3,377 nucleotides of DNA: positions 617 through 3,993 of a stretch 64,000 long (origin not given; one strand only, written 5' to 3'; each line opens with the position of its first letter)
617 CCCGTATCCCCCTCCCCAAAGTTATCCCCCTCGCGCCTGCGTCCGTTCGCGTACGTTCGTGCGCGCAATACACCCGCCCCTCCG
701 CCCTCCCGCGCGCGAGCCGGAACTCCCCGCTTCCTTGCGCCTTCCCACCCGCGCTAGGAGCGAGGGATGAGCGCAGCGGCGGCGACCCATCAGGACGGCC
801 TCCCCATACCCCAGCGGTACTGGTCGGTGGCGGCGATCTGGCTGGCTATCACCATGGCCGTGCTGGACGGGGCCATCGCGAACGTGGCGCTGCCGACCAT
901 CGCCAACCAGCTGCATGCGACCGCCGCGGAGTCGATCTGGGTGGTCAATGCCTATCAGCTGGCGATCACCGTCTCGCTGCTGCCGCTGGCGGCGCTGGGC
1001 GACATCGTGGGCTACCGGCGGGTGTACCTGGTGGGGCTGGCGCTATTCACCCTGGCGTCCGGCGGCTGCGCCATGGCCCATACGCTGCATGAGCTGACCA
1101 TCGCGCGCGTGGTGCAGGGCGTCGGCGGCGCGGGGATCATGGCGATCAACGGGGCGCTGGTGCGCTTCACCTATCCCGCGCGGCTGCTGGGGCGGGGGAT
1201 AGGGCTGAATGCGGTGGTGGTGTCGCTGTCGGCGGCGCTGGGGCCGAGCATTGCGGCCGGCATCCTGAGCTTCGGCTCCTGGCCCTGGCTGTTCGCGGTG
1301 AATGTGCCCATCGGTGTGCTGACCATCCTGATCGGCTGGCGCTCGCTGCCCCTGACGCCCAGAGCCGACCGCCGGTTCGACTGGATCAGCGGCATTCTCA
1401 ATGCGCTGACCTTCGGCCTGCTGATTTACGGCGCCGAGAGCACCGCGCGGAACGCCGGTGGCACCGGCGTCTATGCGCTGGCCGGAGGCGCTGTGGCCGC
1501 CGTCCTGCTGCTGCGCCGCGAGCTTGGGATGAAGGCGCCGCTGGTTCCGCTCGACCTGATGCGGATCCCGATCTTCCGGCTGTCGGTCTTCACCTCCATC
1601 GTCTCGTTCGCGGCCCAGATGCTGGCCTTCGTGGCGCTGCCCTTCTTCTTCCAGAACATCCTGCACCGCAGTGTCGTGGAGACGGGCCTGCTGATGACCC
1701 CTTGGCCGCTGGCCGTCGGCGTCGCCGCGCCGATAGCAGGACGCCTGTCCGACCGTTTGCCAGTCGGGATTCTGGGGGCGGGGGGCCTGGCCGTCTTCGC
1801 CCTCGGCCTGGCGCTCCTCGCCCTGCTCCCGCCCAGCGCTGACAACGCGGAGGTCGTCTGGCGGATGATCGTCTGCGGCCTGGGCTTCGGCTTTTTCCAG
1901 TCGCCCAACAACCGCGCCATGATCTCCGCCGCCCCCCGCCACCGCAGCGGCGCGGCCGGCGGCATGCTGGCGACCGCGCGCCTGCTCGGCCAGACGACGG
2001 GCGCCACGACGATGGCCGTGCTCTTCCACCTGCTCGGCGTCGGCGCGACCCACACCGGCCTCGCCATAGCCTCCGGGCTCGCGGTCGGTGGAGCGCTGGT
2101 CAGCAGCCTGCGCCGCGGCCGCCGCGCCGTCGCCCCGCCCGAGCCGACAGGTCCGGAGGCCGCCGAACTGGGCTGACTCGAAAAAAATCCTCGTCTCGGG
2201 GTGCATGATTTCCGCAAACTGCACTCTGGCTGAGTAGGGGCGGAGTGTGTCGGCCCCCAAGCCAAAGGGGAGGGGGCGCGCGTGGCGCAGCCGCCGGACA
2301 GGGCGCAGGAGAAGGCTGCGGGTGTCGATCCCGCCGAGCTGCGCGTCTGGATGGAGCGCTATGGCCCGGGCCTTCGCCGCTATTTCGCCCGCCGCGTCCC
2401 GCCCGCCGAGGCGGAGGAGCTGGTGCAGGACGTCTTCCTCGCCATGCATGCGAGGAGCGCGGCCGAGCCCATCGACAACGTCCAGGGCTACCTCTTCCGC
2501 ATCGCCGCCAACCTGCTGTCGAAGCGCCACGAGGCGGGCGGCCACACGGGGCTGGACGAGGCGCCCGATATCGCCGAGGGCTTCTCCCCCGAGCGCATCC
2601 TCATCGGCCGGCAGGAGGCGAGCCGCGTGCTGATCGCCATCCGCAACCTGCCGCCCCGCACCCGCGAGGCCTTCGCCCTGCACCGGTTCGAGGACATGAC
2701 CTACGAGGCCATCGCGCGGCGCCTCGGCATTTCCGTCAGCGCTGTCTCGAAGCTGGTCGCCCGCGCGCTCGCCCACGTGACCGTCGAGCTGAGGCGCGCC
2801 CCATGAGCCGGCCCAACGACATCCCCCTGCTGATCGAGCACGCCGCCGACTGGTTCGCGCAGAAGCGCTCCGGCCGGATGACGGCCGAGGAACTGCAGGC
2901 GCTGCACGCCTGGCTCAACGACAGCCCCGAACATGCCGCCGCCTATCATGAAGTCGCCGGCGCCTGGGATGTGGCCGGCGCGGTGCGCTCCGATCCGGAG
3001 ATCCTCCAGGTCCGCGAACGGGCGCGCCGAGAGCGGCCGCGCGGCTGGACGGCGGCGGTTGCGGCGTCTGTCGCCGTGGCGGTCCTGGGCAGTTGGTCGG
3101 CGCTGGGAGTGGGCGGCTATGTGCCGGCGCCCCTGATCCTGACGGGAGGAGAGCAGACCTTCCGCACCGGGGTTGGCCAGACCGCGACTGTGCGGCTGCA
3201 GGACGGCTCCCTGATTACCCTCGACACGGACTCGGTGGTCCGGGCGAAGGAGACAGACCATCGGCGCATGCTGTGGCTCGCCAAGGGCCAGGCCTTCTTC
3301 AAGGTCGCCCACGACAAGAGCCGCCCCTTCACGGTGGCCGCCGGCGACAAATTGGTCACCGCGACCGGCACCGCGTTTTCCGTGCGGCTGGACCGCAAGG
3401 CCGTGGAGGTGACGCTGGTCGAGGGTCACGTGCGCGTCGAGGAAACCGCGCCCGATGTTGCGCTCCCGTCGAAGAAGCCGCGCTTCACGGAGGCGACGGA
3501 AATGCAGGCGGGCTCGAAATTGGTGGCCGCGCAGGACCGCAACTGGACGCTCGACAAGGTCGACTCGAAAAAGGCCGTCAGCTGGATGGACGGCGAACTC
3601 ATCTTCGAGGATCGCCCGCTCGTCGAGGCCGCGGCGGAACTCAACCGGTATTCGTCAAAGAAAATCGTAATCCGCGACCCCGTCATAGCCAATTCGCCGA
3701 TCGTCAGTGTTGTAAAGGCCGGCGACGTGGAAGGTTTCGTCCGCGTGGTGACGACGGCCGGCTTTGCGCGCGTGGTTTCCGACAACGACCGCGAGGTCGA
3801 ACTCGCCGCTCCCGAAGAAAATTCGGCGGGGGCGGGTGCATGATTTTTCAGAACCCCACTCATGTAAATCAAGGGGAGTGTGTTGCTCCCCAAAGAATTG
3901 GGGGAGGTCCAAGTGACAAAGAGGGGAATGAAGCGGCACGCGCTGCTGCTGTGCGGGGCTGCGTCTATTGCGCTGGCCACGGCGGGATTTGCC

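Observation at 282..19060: Four sibling hairpin+terminator elements after every TBDR: candidate 3'-derived sRNA family with an anti-RBS seed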

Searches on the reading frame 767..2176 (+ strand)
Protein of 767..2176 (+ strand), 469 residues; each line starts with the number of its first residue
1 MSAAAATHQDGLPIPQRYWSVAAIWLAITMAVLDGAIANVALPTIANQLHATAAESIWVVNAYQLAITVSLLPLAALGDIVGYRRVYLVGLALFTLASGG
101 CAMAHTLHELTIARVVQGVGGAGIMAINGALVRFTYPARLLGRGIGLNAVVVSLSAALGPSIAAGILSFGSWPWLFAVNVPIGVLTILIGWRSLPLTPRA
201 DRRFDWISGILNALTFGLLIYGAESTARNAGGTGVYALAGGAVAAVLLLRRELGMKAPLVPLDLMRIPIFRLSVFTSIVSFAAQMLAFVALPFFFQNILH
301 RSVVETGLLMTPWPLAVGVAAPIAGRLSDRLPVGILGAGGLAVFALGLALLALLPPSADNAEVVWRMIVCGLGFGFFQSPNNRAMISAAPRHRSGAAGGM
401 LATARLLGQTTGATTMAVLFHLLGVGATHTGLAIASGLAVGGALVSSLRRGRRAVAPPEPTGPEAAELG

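Call 8: search_protein_families(library=pfam, proteins=[window:767-2176:+])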
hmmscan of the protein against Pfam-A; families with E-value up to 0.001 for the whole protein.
window:767-2176:+ (469 aa): 2 families
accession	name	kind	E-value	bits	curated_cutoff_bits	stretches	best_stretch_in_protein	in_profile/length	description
PF07690.21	MFS_1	-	1.3e-48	166.1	33.4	1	24-412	1-346/347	Major Facilitator Superfamily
PF00083.30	Sugar_tr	-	2.4e-07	30.4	22.3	1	48-199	40-196/452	Sugar (and other) transporter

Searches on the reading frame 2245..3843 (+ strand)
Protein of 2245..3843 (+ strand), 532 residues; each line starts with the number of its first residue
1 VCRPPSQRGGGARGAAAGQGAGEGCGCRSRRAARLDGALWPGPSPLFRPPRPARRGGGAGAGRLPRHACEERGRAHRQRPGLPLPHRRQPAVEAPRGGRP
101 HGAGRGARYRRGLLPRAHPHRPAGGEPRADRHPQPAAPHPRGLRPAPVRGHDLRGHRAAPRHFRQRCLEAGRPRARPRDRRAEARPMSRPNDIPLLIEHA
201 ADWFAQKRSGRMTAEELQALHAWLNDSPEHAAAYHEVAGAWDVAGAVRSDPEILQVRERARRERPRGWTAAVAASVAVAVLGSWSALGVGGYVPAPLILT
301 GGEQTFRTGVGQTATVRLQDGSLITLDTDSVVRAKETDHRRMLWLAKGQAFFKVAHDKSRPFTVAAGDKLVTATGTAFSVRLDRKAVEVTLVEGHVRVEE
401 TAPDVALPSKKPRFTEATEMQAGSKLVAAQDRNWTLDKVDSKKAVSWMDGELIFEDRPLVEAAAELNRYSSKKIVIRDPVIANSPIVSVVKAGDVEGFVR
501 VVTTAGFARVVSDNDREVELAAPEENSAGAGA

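Call 8: search_protein_families(library=pfam, proteins=[window:2245-3843:+])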
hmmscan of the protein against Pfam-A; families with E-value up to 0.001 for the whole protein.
window:2245-3843:+ (532 aa): 2 families
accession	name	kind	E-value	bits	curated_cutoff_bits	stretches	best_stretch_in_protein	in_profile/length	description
PF04773.18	FecR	-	4.4e-21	75.6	24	1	305-397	2-97/97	FecR protein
PF16220.10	DUF4880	-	1.5e-10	41.2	25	1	199-238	2-41/43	Domain of unknown function (DUF4880)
